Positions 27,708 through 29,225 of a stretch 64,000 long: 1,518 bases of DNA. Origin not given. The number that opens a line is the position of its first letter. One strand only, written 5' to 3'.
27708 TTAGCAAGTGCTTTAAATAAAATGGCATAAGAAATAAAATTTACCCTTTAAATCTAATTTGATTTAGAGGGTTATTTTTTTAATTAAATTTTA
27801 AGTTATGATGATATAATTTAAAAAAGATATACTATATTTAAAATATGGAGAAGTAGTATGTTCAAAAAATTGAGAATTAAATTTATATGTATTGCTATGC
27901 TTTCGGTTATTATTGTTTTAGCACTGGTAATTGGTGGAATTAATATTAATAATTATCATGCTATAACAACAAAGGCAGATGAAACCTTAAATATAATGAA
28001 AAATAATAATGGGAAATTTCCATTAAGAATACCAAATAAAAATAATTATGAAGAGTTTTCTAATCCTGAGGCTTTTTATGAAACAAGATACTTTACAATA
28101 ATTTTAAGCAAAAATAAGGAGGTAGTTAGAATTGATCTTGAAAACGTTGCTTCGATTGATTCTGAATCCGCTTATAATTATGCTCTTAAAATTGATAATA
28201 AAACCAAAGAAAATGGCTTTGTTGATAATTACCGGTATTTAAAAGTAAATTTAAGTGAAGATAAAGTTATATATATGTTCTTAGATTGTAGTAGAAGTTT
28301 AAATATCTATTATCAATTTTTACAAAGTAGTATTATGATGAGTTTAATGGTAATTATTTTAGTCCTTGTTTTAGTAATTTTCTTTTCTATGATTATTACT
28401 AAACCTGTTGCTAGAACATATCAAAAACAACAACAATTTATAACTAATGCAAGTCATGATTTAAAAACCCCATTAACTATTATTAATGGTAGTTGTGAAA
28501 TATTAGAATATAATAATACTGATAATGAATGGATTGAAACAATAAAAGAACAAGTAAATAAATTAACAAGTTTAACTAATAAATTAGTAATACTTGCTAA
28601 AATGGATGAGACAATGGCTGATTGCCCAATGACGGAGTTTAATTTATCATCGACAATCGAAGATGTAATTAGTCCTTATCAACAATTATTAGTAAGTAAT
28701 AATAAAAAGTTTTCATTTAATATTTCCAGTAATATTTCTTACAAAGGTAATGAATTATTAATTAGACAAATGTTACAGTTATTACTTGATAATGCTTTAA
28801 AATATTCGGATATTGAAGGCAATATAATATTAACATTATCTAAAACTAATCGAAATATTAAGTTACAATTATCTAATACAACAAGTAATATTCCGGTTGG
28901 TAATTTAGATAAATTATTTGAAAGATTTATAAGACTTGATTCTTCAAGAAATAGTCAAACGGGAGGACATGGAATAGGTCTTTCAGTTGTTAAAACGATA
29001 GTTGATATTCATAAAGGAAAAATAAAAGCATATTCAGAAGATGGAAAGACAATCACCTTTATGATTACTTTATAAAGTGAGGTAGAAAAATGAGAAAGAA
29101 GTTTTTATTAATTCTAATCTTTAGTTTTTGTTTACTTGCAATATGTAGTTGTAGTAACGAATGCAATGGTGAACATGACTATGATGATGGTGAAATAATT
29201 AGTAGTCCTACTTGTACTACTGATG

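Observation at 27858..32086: Orphan sensor kinase whose only operon partner is a 998-aa mosaic surface lipoprotein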

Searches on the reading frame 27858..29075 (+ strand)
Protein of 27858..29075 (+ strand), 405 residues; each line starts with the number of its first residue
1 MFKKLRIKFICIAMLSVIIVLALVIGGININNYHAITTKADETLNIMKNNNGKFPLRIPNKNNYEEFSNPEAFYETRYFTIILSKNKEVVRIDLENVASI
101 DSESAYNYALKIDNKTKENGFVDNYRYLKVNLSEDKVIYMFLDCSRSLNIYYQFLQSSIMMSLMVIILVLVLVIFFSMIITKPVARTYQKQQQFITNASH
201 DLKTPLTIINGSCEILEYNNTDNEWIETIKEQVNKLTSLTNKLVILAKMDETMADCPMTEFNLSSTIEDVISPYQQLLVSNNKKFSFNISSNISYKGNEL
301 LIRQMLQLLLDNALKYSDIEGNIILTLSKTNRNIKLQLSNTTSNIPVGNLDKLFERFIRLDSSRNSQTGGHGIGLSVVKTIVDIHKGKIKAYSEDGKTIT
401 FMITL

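Call 3: search_protein_families(library=pfam, proteins=[window:27858-29075:+], max_evalue=0.01)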
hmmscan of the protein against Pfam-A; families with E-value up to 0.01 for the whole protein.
window:27858-29075:+ (405 aa): 3 families
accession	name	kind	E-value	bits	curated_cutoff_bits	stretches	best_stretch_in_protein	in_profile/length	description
PF02518.31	HATPase_c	-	1.3e-20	74.3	26.4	1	298-403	2-107/111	Histidine kinase-, DNA gyrase B-, and HSP90-like ATPase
PF00512.31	HisKA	-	1.5e-13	51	26.9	1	191-251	2-65/66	His Kinase A (phospho-acceptor) domain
PF14501.12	HATPase_c_5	-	2e-07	31.3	22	1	304-404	8-100/102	GHKL domain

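Call 18: find_homologous_proteins(query=window:27858-29072:+)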
Query window:27858-29072:+ (405 aa): 3147 proteins with E <= 0.001 among 7009 candidates; the best 120 are listed.
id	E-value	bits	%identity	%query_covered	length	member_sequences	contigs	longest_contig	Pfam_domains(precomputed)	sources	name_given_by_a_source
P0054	1.1e-236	803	91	100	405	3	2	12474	PF02518.32,PF00512.32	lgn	-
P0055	3.2e-174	597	69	100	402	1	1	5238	PF02518.32,PF00512.32,PF14501.13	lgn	-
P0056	2.9e-173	594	68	100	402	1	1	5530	PF02518.32,PF00512.32,PF14501.13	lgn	-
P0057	4.9e-173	593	68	100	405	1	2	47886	PF02518.32,PF00512.32,PF14501.13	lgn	-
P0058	2.0e-170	585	66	100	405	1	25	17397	PF02518.32,PF00512.32,PF14501.13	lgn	-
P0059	2.8e-131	456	53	100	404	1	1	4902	PF02518.32,PF00512.32,PF14501.13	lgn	-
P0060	5.3e-131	455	51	100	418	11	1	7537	PF02518.32,PF00512.32,PF14501.13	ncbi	-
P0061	2.3e-130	453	54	100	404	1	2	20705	PF02518.32,PF00512.32,PF14501.13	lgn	-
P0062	3.9e-130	452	54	100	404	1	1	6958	PF02518.32,PF00512.32,PF14501.13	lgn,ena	-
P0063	5.4e-130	452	54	100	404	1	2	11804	PF02518.32,PF00512.32,PF14501.13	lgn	-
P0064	8.3e-130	451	54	100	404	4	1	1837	PF02518.32,PF00512.32,PF14501.13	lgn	-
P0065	1.1e-129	451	54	100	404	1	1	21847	PF02518.32,PF00512.32,PF14501.13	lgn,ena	-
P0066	1.3e-129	450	54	100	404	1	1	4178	PF02518.32,PF00512.32,PF14501.13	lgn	-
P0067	2.8e-129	449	54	100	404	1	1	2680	PF02518.32,PF00512.32,PF14501.13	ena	-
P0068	3.1e-128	446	54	100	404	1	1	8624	PF02518.32,PF00512.32,PF14501.13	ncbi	-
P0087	1.4e-116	407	51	100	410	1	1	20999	PF02518.32,PF00512.32,PF14501.13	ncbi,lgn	-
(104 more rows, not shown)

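Call 20: find_related_loci(query=A1, collection=genome_contigs, flank=8000)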
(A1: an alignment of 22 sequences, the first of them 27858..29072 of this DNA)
Query A1 (405 aa) in genome_contigs; peptide patterns used: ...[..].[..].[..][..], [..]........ (x = any residue, [..] = any of these).
600 stretches matched a pattern (row limit reached: there are more); 584 encode a relative of the query (tblastn E <= 1e-3); the best 80 are kept; 80 distinct loci.
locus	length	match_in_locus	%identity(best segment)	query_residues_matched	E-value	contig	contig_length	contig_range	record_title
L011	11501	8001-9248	52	1-403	3e-132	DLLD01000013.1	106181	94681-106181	MAG TPA_asm: Christensenella sp. UBA7571 UBA7571_contig_87, whole genome shotgun sequence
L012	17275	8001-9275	48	1-405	9e-128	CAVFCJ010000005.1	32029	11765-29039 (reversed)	bacterium isolate H07646-L1_cleanbin_000016 genome assembly, contig: Spades_H07646-L1_contig_613, whole genome shotgun s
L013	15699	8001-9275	48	1-405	2e-126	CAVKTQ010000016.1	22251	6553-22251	Firmicutes bacterium CAG:238 isolate H07683-L1_cleanbin_000016 genome assembly, contig: Spades_H07683-L1_contig_1705, wh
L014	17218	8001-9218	47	1-405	1e-120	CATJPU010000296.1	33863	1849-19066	MAG: uncultured Lachnospiraceae bacterium isolate iMGMC-378_1678881661 genome assembly, contig: MegahitA5_10649, whole g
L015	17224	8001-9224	46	1-405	1e-116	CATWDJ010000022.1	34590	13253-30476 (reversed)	MAG TPA_asm: uncultured Lachnospiraceae bacterium isolate ERR9322432_bin.32_MetaWRAP_v1.3_MAG genome assembly, contig: E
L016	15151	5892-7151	43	1-401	3e-112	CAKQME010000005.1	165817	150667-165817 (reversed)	MAG: uncultured Clostridia bacterium isolate REFINED_METABAT215_TOP10_CONTIGS_1500_ASSEMBLY_K77_MERGED__Hadza_MoBio_hadz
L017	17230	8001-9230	45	1-405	4e-112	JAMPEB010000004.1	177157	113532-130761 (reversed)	MAG: Lachnoclostridium sp. isolate NALB_7823_23 Scaffold_#4__SCF_004__176957_bp, whole genome shotgun sequence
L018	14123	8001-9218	45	1-405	6e-112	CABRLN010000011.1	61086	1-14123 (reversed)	MAG TPA_asm: uncultured Clostridium sp. isolate MGYG-HGUT-01685 genome assembly, contig: GUT_GENOME103454_11, whole geno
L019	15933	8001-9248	43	1-403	2e-107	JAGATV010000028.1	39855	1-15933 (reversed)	MAG: Lachnospiraceae bacterium isolate RGIG8768 Water_deer_Colon.Co__c637201, whole genome shotgun sequence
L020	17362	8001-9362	38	1-405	6e-106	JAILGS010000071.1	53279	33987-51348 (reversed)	MAG: Lachnospiraceae bacterium isolate RUI104 k141_8016594_flag=0_multi=29.0000_len=53279, whole genome shotgun sequence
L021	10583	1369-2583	44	1-405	4e-105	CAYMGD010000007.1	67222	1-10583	MAG TPA_asm: uncultured Coprobacillus sp. isolate SRP225648_co1_120 genome assembly, contig: NODE_640_length_67222_cov_6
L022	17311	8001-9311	41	1-401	2e-104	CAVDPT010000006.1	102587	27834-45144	Bifidobacteriaceae bacterium isolate H07675-L1_cleanbin_000020 genome assembly, contig: Spades_H07675-L1_contig_83, whol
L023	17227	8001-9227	41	1-405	1e-102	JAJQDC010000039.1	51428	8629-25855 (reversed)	MAG: Clostridia bacterium isolate C.B3_4 NODE_150_length_51428_cov_27.330173, whole genome shotgun sequence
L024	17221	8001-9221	43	1-395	1e-101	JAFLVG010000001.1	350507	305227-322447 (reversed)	MAG: Clostridiales bacterium isolate HAN099 Seq1, whole genome shotgun sequence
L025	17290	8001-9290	42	1-405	6e-101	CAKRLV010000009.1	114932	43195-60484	MAG: uncultured Agathobacter sp. isolate REFINED_METABAT215_TOP10_CONTIGS_1500_ASSEMBLY_K77_MERGED__Hadza_MoBio_hadza-I-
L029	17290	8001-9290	40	1-405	3e-100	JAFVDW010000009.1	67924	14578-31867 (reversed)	MAG: Lachnospiraceae bacterium isolate RGIG5081 Roe_deer_Rumen.Co__c85216, whole genome shotgun sequence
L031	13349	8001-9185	47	1-405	3e-100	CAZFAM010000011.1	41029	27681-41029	MAG TPA_asm: uncultured Bacteroidales bacterium isolate SRP225648_co1_57 genome assembly, contig: NODE_1762_length_41029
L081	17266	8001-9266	36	1-403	4e-87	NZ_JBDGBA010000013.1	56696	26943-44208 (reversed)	Collinsella aerofaciens strain RTP21359st1_C12_RTP21359_211015 NODE_13_length_56696_cov_22.085855, whole genome shotgun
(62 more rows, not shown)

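Call 24: search_protein_families(library=pfam, proteins=[L031:9170-9901:+, L031:9873-10559:+, L031:10550-12742:+, L023:9829-10611:+, L023:10604-11296:+], max_evalue=0.001)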
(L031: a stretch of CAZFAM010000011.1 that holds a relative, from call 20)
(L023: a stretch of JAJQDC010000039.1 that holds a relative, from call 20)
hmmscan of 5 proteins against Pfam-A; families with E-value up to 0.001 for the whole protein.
L031:9170-9901:+ (244 aa): 1 family
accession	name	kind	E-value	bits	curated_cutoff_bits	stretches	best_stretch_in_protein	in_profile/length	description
PF09359.15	VTC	-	7e-40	137.5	23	1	18-232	1-234/235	VTC domain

L031:9873-10559:+ (229 aa): 1 family
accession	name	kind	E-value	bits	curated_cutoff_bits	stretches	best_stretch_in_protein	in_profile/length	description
PF16316.10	DUF4956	-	6.4e-13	49.2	30.6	1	36-147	7-122/169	Domain of unknown function (DUF4956)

L031:10550-12742:+ (731 aa): 1 family
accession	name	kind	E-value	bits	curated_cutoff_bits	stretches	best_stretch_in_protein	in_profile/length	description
PF14262.12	Cthe_2159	-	5.8e-67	226.2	25.8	4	131-342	6-216/262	Carbohydrate-binding domain-containing protein Cthe_2159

L023:9829-10611:+ (261 aa): 1 family
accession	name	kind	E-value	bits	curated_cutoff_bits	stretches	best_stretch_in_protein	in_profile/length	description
PF09359.15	VTC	-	1.2e-39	136.7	23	1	17-232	1-232/235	VTC domain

L023:10604-11296:+ (231 aa): 1 family
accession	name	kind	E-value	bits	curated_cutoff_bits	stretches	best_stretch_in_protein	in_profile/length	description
PF16316.10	DUF4956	-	6.1e-16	59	30.6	1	35-184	7-157/169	Domain of unknown function (DUF4956)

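Call 27: search_protein_families(library=ncbifam, proteins=[window:27858-29072:+, L031:9170-9901:+, L031:9873-10559:+], max_evalue=0.001)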
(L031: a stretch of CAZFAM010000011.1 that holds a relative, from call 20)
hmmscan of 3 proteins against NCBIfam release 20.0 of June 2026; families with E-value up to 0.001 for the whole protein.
window:27858-29072:+ (405 aa): 68 families (the best 25 are shown)
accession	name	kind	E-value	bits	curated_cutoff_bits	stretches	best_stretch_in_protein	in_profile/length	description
NF041735.1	hist_kin_RppB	equivalog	3.1e-46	158.1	400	1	74-405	99-437/438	two-component system sensor histidine kinase RppB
NF046044.1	PnpS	equivalog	3.8e-46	157.8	400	1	173-405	153-389/390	two-component system histidine kinase PnpS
TIGR02966.1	phoR_proteo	equivalog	7.1e-46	156.7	334.2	1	184-404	107-332/333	phosphate regulon sensor histidine kinase PhoR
TIGR01386.1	cztS_silS_copS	subfamily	5.9e-40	137.6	292.55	1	186-404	236-455/457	heavy metal sensor histidine kinase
NF033092.0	HK_WalK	equivalog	2.1e-38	132.3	725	1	188-405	369-592/594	cell wall metabolism sensor histidine kinase WalK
NF033091.0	HK_VanS_ACDEFG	equivalog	6.2e-38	130.5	400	1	188-405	71-292/293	vancomycin resistance histidine kinase VanS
NF008312.0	PRK11100.1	equivalog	1.4e-35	123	356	1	192-401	257-468/477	two-component system sensor histidine kinase CreC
NF052314.1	T9SS_HK_PorY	subfamily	1.1e-34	120.3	350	1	181-403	201-416/418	PorY family sensor histidine kinase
NF012163.2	BaeS_SmeS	equivalog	4.7e-33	114.8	500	1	186-391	235-442/457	sensor histidine kinase efflux regulator BaeS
NF007837.0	PRK10549.1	equivalog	3.1e-32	111.9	603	1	186-395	235-446/466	envelope stress sensor histidine kinase BaeS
NF008235.0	PRK11006.1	equivalog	9.3e-32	110.4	390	1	190-405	203-421/431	phosphate regulon sensor histidine kinase PhoR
NF053855.1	HisKinPhoRBctds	equivalog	2.8e-30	105.3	500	1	190-405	360-581/583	two-component system sensor histidine kinase PhoR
NF007345.0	PRK09835.1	subfamily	1.8e-29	102.6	423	1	170-404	242-477/482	Cu(+)/Ag(+) sensor histidine kinase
NF047874.1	MASE3_PAS_HK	subfamily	2.1e-29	102.8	560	1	189-405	396-623/655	MASE3 domain-containing sensor histidine kinase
TIGR03785.1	marine_sort_HK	equivalog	4.3e-29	101.3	612.2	1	193-405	487-702/703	proteobacterial dedicated sortase system histidine kinase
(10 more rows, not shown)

L031:9170-9901:+ (244 aa): 0 families

L031:9873-10559:+ (229 aa): 0 families

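Call 31: find_encoding_contigs(protein=P0054, flank=10000, max_places=3)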
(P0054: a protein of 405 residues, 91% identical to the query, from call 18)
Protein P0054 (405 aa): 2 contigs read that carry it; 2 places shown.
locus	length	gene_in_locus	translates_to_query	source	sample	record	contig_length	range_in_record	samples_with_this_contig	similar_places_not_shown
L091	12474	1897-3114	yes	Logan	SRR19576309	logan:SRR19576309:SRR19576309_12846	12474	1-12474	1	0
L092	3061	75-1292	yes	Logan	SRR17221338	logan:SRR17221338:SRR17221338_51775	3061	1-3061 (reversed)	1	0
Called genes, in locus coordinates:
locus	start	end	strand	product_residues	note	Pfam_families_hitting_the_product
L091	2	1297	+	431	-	?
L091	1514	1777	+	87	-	PF01649:Ribosomal_S20p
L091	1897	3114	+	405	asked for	PF00512:HisKA, PF02518:HATPase_c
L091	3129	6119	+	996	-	PF14262:Cthe_2159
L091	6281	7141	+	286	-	PF00483:NTP_transferase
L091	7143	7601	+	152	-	PF01047:MarR (weak)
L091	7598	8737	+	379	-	PF13439:Glyco_transf_4, PF13579:Glyco_trans_4_4, PF00534:Glycos_transf_1, PF13692:Glyco_trans_1_4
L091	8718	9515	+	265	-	PF01553:Acyltransferase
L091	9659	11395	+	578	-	PF00664:ABC_membrane, PF00005:ABC_tran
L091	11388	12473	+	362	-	?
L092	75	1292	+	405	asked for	PF00512:HisKA, PF02518:HATPase_c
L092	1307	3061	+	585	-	?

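Call 32: find_encoding_contigs(protein=P0087, flank=10000, max_places=2)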
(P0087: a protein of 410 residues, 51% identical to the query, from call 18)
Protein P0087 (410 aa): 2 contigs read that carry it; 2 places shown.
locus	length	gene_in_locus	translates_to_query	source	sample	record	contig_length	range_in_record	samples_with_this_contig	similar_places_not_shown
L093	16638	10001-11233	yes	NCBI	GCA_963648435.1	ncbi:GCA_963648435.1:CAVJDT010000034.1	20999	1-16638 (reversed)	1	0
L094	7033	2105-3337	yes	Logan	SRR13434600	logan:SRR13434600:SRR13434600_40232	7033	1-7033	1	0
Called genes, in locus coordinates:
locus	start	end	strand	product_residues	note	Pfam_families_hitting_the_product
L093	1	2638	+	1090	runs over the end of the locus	PF13855:LRR_8 (faint), PF13306:LRR_5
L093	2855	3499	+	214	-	PF02195:ParB_N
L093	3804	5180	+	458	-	PF01943:Polysacc_synt (faint), PF03023:MurJ, PF01554:MatE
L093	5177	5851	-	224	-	PF00849:PseudoU_synth_2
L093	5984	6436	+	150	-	PF10531:SLBB, PF22461:SLBB_2 (weak), PF12836:HHH_3, PF00633:HHH (weak)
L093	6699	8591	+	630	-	PF03772:Competence, PF00753:Lactamase_B, PF12706:Lactamase_B_2 (faint)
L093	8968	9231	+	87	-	PF01649:Ribosomal_S20p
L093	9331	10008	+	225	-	PF00072:Response_reg, PF00486:Trans_reg_C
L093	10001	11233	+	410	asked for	PF00512:HisKA, PF02518:HATPase_c, PF14501:HATPase_c_5 (weak)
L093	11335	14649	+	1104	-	PF14262:Cthe_2159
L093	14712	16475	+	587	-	-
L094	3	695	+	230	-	?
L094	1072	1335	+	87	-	PF01649:Ribosomal_S20p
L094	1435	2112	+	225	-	PF00072:Response_reg, PF00486:Trans_reg_C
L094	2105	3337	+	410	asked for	PF00512:HisKA, PF02518:HATPase_c, PF14501:HATPase_c_5 (weak)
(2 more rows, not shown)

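Call 33: find_encoding_contigs(protein=P0065, flank=8000, max_places=2)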
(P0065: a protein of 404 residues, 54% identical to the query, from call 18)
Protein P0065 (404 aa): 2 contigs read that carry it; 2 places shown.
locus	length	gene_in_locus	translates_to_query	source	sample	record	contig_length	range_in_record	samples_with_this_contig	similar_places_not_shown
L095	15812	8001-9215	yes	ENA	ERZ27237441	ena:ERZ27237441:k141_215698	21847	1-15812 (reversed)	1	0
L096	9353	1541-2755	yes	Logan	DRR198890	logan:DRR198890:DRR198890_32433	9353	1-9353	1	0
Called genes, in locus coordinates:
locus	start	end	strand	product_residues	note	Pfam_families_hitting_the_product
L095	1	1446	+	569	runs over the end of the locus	PF02734:Dak2, PF21645:FakA-like_M, PF13684:FakA-like_C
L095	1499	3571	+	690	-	PF00270:DEAD, PF04851:ResIII, PF22590:Cas3-like_C_2 (faint), PF00271:Helicase_C, PF19833:RecG_dom3_C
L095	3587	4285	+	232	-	PF14622:Ribonucleas_3_3, PF00636:Ribonuclease_3, PF00035:dsrm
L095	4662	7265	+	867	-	PF00690:Cation_ATPase_N, PF00122:E1-E2_ATPase, PF00702:Hydrolase, PF13246:Cation_ATPase, PF08282:Hydrolase_3 (faint), PF00689:Cation_ATPase_C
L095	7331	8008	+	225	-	PF00072:Response_reg, PF00486:Trans_reg_C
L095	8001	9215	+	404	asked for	PF00512:HisKA, PF02518:HATPase_c, PF14501:HATPase_c_5 (weak)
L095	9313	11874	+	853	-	PF14262:Cthe_2159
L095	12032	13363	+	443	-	PF03951:Gln-synt_N, PF00120:Gln-synt_C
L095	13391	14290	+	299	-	PF00291:PALP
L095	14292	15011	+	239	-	PF25087:GMPPB_C (faint), PF00132:Hexapep (weak)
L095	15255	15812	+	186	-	?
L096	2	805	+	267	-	?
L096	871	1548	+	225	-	PF00072:Response_reg, PF00486:Trans_reg_C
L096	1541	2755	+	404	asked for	PF00512:HisKA, PF02518:HATPase_c, PF14501:HATPase_c_5 (weak)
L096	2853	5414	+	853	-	PF14262:Cthe_2159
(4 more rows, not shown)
